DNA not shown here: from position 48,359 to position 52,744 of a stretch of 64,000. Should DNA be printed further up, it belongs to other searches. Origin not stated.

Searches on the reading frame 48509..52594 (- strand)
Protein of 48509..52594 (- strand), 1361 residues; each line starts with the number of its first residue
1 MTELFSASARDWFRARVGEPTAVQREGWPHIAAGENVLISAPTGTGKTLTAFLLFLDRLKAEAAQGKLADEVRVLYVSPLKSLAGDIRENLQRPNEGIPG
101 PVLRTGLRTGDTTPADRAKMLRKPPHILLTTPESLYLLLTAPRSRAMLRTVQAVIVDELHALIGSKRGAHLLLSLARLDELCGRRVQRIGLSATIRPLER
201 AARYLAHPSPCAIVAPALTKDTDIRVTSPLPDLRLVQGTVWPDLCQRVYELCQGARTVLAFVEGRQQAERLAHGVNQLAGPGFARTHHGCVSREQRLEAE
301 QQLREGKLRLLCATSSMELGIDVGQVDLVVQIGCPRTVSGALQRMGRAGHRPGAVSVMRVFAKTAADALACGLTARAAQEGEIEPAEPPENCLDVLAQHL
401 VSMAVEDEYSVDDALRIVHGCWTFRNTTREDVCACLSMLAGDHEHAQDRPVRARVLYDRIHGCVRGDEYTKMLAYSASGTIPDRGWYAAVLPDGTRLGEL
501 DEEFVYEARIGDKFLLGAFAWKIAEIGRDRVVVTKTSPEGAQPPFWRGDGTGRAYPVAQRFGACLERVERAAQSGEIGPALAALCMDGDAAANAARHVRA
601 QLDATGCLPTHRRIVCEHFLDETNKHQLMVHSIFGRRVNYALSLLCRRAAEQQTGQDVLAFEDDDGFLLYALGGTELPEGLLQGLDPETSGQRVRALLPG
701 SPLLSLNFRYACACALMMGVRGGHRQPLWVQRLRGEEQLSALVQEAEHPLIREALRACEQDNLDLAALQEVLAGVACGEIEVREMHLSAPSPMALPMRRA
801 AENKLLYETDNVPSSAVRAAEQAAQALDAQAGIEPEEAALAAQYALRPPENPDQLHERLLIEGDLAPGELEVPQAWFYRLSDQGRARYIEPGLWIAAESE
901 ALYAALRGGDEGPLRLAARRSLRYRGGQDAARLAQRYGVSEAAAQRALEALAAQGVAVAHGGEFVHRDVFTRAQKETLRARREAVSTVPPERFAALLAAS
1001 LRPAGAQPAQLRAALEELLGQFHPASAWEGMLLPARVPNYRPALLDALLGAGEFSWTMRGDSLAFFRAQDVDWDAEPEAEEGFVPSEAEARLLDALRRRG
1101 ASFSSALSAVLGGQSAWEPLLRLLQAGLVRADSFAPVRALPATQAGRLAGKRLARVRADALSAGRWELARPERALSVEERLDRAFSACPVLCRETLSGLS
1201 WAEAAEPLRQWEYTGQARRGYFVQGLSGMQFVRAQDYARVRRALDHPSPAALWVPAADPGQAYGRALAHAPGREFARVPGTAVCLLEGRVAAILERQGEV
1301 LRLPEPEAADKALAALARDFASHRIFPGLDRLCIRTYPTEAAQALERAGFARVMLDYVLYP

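Call 70: search_protein_families(library=pfam, proteins=[window:48509-52594:-])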
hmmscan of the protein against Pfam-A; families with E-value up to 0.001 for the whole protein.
window:48509-52594:- (1361 aa): 7 families
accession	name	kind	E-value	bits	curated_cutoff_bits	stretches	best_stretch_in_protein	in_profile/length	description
PF08494.16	DEAD_assoc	-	2.1e-38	132.5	23.5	1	608-794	1-191/191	DEAD/H associated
PF19306.5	WH_Lhr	-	2.1e-33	115.5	27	1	377-538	2-163/168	Large helicase-related protein, winged helix domain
PF00270.35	DEAD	-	3.4e-30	105.4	26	1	21-196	1-161/167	DEAD/DEAH box helicase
PF00271.37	Helicase_C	-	6.3e-15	55.8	23.5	1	253-349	13-107/110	Helicase conserved C-terminal domain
PF23234.1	WH4_Lhr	-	1.5e-11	44.1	27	1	1190-1248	21-83/87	Large helicase-related protein, winged-helix domain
PF23235.1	WH3_Lhr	-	1.3e-10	41.8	27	1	1013-1061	29-77/95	Large helicase-related protein, winged-helix domain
PF04851.21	ResIII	-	2.8e-08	34.3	22.5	1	35-195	24-162/164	Type III restriction enzyme, res subunit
